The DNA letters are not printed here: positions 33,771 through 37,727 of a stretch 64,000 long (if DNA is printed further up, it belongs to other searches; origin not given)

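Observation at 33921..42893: Operon of two giant (1218 and 1226 aa) double-module FtsX/MacB-type permeases plus two distinct ABC ATPases, without any fusion or outer-membrane partner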

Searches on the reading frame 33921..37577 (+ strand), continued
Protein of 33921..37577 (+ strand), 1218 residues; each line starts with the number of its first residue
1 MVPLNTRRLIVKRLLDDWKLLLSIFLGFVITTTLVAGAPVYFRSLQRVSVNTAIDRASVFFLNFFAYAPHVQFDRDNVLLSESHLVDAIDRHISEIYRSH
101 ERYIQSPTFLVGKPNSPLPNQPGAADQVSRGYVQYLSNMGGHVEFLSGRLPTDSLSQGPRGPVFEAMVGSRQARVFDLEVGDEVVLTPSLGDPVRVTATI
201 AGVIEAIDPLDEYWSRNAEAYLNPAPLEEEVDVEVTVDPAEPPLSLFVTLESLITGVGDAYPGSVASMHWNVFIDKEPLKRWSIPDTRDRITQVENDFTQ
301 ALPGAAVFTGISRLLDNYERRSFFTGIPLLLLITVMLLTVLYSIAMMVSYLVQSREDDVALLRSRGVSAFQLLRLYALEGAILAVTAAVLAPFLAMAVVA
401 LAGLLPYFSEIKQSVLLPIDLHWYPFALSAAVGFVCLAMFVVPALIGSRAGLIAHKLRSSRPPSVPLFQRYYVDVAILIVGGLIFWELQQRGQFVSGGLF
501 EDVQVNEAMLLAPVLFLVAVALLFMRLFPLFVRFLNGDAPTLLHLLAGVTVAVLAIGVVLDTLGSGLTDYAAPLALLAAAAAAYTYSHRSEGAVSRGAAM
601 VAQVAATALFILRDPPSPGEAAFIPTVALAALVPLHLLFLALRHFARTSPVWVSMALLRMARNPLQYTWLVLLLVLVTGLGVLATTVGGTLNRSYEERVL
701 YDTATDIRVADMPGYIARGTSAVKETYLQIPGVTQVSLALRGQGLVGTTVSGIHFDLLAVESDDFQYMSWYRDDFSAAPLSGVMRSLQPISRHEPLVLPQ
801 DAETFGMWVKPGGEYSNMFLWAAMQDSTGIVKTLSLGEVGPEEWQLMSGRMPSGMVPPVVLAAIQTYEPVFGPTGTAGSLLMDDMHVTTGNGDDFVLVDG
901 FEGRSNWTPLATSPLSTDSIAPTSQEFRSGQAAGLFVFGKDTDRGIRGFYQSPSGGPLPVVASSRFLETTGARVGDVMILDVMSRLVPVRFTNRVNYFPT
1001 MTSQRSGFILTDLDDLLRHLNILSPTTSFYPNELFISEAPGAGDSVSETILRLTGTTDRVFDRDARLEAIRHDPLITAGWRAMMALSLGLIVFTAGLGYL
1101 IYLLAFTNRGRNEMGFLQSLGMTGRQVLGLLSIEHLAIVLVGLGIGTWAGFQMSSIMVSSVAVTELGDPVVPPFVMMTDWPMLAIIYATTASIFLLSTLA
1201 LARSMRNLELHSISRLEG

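Call 38: find_related_loci(query=window:33921-37574:+, collection=genome_contigs, flank=9000)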
Query window:33921-37574:+ (1218 aa) in genome_contigs; peptide patterns used: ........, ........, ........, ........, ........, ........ (x = any residue, [..] = any of these).
54 stretches matched a pattern; 20 encode a relative of the query (tblastn E <= 1e-3); 18 distinct loci.
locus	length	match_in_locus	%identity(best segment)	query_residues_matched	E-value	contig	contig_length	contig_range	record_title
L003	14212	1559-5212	97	1-1218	0e+0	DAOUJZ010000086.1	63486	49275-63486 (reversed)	MAG TPA_asm: Dehalococcoidia bacterium isolate S34_284 k113_162320, whole genome shotgun sequence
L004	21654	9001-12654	95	1-1218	0e+0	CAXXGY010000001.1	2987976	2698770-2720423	MAG: Dehalococcoidia bacterium isolate ef083763-748f-45eb-9ac4-f22ebc1e21af genome assembly, contig: contig_1, whole gen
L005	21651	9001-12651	86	1-1217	0e+0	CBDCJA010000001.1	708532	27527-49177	MAG: Dehalococcoidia bacterium isolate 74759a26-e43e-47b4-bd7b-8cfaae66933d genome assembly, contig: contig_1, whole gen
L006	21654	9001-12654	87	1-1218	0e+0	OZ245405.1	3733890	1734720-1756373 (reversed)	MAG: Dehalococcoidia bacterium isolate 4242a2cd-c548-43ce-a6cb-d471f6a5c9d8 genome assembly, chromosome: 1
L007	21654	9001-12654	86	1-1218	0e+0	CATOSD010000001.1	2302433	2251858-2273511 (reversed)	MAG: uncultured Dehalococcoidia bacterium isolate 4f5989e1-1bb7-4cc9-858f-0bb28372e22c genome assembly, contig: contig_1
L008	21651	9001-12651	86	1-1217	0e+0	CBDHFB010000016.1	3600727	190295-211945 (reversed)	MAG: Dehalococcoidia bacterium isolate 5892fe59-49e4-48a8-8c95-40c51a55cd3e genome assembly, contig: contig_12, whole ge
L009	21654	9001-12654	68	1-1218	0e+0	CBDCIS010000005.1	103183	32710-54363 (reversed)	MAG: Dehalococcoidia bacterium isolate 8e13df92-f4f3-4e34-85da-b913360e8956 genome assembly, contig: contig_5, whole gen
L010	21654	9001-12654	96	1-1218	0e+0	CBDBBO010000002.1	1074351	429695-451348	MAG: Dehalococcoidia bacterium isolate 1b2ae8b5-6dc1-4ab8-aaf0-c904fb0211c2 genome assembly, contig: contig_2, whole gen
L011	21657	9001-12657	62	1-1218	0e+0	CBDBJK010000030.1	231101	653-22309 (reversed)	MAG: Dehalococcoidia bacterium isolate faae4e5b-80d9-4cfe-9cbd-97dc395bf251 genome assembly, contig: contig_30, whole ge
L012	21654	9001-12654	98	1-1218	0e+0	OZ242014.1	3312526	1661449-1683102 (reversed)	MAG: Dehalococcoidia bacterium isolate dc00a5be-81f4-4acd-b4e2-246381d7a392 genome assembly, chromosome: 1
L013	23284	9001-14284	43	4-1217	0e+0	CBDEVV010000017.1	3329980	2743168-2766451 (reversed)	MAG: Dehalococcoidia bacterium isolate ccfee1fd-fe4d-4b79-97f1-fb044a699873 genome assembly, contig: contig_16, whole ge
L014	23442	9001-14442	42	4-1217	0e+0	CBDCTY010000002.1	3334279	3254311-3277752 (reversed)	MAG: Dehalococcoidia bacterium isolate 8d763e54-a689-437c-9121-06e6f54ce659 genome assembly, contig: contig_2, whole gen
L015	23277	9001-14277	43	4-1217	0e+0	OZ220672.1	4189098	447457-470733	MAG: Dehalococcoidia bacterium isolate 155f1a69-6e9e-45b9-9f90-cb8b40f06a4f genome assembly, chromosome: 1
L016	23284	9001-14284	43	4-1217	0e+0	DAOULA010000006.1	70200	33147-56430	MAG TPA_asm: Dehalococcoidia bacterium isolate S8_375 11756, whole genome shotgun sequence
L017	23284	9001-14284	43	4-1217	0e+0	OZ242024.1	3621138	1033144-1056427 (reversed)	MAG: Dehalococcoidia bacterium isolate d43f8009-68d3-414f-887a-1f958e937587 genome assembly, chromosome: 1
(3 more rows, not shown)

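Call 45: search_protein_families(library=pfam, proteins=[L013:7873-8655:+, L013:6587-7654:-, L013:16208-16711:+, L013:16782-17837:+, L013:17843-18817:+, L013:18864-20129:+, L013:20287-21546:+, L013:3757-4935:+, L013:4967-5851:-], max_evalue=0.0001)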
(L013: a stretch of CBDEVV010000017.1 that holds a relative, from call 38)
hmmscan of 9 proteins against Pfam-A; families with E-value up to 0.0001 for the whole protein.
L013:7873-8655:+ (260 aa): 1 family
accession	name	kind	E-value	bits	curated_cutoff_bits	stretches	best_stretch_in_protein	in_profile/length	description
PF01261.30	AP_endonuc_2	-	1.1e-47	163.3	31.1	1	21-255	1-247/249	Xylose isomerase-like TIM barrel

L013:6587-7654:- (355 aa): 2 families
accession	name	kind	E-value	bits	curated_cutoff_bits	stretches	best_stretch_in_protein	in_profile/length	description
PF13088.12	BNR_2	-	3.1e-18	66.5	31.4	2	107-240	82-205/277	BNR repeat-like domain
PF02012.26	BNR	-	5.6e-08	32.1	27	0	56-65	2-11/12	BNR/Asp-box repeat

L013:16208-16711:+ (167 aa): 0 families

L013:16782-17837:+ (351 aa): 2 families
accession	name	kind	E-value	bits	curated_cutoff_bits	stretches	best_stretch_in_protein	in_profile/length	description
PF00676.26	E1_dh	-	2.9e-85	286.3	22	1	35-334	1-298/300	Dehydrogenase E1 component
PF13292.11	DXP_synthase_N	-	4e-05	23.5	21.2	1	141-204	114-177/274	1-deoxy-D-xylulose-5-phosphate synthase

L013:17843-18817:+ (324 aa): 2 families
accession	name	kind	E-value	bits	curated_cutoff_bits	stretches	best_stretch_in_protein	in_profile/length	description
PF02779.29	Transket_pyr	-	5.5e-45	153.6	27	1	2-175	4-173/174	Transketolase, pyrimidine binding domain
PF02780.25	Transketolase_C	-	2.1e-38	131.5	25.9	1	191-314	1-124/124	Transketolase, C-terminal domain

L013:18864-20129:+ (421 aa): 3 families
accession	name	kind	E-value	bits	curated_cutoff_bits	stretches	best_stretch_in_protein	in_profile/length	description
PF00198.28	2-oxoacid_dh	-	3.8e-80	269.1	23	1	195-418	3-227/232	2-oxoacid dehydrogenases acyltransferase (catalytic domain)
PF00364.28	Biotin_lipoyl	-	7.4e-22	77.4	22.1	1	3-74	3-73/73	Biotin-requiring enzyme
PF02817.22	E3_binding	-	5.1e-13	49.4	23.7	1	146-180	2-36/36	e3 binding domain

L013:20287-21546:+ (419 aa): 1 family
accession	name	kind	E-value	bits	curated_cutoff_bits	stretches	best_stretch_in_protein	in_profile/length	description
PF00127.26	Copper-bind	-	1e-06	29.5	21.2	1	343-417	14-98/99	Copper binding proteins, plastocyanin/azurin family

L013:3757-4935:+ (392 aa): 6 families
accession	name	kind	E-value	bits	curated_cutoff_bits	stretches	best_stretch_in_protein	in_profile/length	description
PF00005.33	ABC_tran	-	3.6e-33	115.5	25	1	46-180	13-136/137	ABC transporter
PF03459.23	TOBE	-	3e-11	43.8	22.3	1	315-373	2-62/64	TOBE domain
PF13304.12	AAA_21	-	2.2e-08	35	27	0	46-75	1-32/304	AAA domain, putative AbiEii toxin, Type IV TA system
PF12857.13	TOBE_3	-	1.2e-06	28.8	27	1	316-368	3-58/59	TOBE-like domain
PF02463.25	SMC_N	-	3.5e-06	27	40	0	33-64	12-44/220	RecF/RecN/SMC N terminal domain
PF13476.12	AAA_23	-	1.7e-05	26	27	1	41-64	16-39/201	AAA domain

L013:4967-5851:- (294 aa): 1 family
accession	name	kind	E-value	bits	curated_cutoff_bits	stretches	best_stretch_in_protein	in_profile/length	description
PF03976.20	PPK2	-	9.6e-99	330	22.3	1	44-266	2-224/229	Polyphosphate kinase 2 (PPK2)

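Call 52: find_homologous_proteins(query=P0261)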
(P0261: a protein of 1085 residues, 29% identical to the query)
Query P0261 (1085 aa): 67 proteins with E <= 0.001 among 8000 candidates.
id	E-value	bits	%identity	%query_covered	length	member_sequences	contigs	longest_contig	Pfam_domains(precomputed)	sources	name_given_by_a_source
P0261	0.0e+0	2404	100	100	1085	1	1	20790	PF02687.28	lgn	-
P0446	0.0e+0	1333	55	99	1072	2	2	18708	PF02687.28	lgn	-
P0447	0.0e+0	1062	48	100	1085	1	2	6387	PF02687.28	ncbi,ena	-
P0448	0.0e+0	1059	47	100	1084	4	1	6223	PF02687.28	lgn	-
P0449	0.0e+0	1044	47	100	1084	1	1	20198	PF02687.28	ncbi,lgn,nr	ncbi:MAG: FtsX-like permease family protein [Chloroflexi bacterium]|nr:FtsX-like permease family pro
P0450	0.0e+0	1027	47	100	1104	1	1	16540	PF02687.28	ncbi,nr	ncbi:MAG: FtsX-like permease family protein [Chloroflexi bacterium]|nr:FtsX-like permease family pro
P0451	0.0e+0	1012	47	100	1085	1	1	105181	PF02687.28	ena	-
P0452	5.8e-298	1009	46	100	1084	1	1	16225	PF02687.28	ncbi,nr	ncbi:MAG: ABC transporter permease [Chloroflexi bacterium]|nr:ABC transporter permease [Chloroflexot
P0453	2.0e-296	1004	48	100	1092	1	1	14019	PF02687.28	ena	-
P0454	3.8e-295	1000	46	100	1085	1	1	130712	PF02687.28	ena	-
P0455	5.0e-294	996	45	100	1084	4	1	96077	PF02687.28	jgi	-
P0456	3.6e-291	987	46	100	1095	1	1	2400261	PF02687.28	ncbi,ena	-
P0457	6.5e-289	979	46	100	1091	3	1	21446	PF02687.28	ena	-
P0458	1.6e-288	978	44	100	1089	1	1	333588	PF02687.28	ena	-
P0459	7.9e-288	976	45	100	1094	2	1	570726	PF02687.28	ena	-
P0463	2.1e-266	905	43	100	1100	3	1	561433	PF02687.28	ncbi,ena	-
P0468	2.5e-187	643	36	100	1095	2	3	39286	PF02687.28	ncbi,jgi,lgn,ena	-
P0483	3.1e-31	126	25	59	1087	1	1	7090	PF02687.28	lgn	-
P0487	1.8e-23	100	28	26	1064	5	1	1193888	PF02687.28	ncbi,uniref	ncbi:FtsX-like permease family protein [Streptomyces sp. NPDC097941]|uniref:FtsX-like permease famil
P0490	3.8e-19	86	31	20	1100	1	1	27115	PF02687.28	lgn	-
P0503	1.5e-9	54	49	3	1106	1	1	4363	PF02687.28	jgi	-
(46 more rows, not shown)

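Call 54: search_protein_families(library=pfam, proteins=[L001:18380-18571:+], max_evalue=1)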
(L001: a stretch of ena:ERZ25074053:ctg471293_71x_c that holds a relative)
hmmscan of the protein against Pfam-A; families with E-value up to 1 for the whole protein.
L001:18380-18571:+ (64 aa): 0 families

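Call 61: predict_structure(alignment_id=A4)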
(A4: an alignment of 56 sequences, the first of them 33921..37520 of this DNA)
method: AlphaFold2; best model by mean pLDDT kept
length: 1200 residues; sequences in the alignment: 56
mean_pLDDT: 82.7   pTM: 0.72
mean pLDDT of the five models: 82.7, 79.3, 77.5, 76.5, 73.6
residues with pLDDT >= 90: 347; 70-90: 703; 50-70: 116; < 50: 34
segments of 3 or more residues with pLDDT < 50: 1-3, 121-125, 228-230, 232-234, 461-469, 493-503
pLDDT, mean of each block of 10 residues (from residue 1): 59 80 89 90 88 85 90 89 94 93 90 67 59 91 91 86 92 88 86 85 90 82 66 54 88 89 88 92 90 93 88 85 77 87 85 75 77 83 92 92 85 80 89 88 73 58 49 65 66 43 53 74 77 84 89 87 72 90 90 87 93 79 86 90 84 78 77 89 89 87 90 64 86 91 78 86 88 87 91 85 90 87 83 85 90 84 85 79 89 80 84 81 87 91 84 88 91 90 88 91 85 90 70 90 84 74 87 80 90 86 71 75 80 82 89 83 64 82 91 82
secondary structure, 60 per line:
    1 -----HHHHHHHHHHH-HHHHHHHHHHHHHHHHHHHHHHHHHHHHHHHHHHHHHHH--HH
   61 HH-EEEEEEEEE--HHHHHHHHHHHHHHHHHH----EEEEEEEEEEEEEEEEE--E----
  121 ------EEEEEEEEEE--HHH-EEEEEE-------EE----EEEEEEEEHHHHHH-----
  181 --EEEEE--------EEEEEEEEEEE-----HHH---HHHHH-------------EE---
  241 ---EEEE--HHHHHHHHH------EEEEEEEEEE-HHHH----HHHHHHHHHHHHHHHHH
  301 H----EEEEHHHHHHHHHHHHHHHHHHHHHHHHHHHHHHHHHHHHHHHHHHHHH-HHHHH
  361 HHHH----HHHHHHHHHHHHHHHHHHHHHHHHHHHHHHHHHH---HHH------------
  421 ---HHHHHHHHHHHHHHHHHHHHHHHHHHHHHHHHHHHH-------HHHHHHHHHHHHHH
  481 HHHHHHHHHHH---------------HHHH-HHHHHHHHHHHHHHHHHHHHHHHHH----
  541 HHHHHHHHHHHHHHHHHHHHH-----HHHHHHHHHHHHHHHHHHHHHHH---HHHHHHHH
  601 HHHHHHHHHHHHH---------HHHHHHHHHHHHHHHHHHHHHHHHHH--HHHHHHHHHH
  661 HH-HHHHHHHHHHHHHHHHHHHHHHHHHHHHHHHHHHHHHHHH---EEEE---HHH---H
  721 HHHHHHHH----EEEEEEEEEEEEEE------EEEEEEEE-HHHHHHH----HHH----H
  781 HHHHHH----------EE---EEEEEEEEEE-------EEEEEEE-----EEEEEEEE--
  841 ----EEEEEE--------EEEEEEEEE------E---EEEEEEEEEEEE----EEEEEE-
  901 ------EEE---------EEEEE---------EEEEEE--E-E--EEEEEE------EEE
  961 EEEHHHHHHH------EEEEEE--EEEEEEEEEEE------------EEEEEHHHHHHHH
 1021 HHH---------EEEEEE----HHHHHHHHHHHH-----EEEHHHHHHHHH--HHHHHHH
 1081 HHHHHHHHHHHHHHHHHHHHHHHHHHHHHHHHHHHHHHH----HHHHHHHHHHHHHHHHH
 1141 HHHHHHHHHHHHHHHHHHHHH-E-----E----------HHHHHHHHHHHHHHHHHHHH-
elements in order (helices of 4 or more, strands of 3 or more residues): H6-16 H18-56 H59-62 E64-72 H75-92 E97-113 E127-136 E143-148 E162-169 H170-175 E183-187 E196-206 H218-222 E244-247 H250-258 E265-274 H276-279 H284-301 E306-309 H310-354 H356-364 H369-402 H424-459 H467-491 H507-510 H512-536 H541-561 H567-589 H593-613 H623-648 H651-662 H664-703 E707-710 H720-728 E733-746 E753-760 H762-768 H780-786 E802-811 E819-825 E831-838 E845-850 E859-867 E878-889 E894-899 E907-909 E919-923 E933-938 E946-951 E958-963 H964-970 E977-982 E985-995 E1008-1012 H1013-1023 E1033-1038 H1043-1054 E1060-1062 H1063-1071 H1074-1119 H1124-1161 H1180-1199
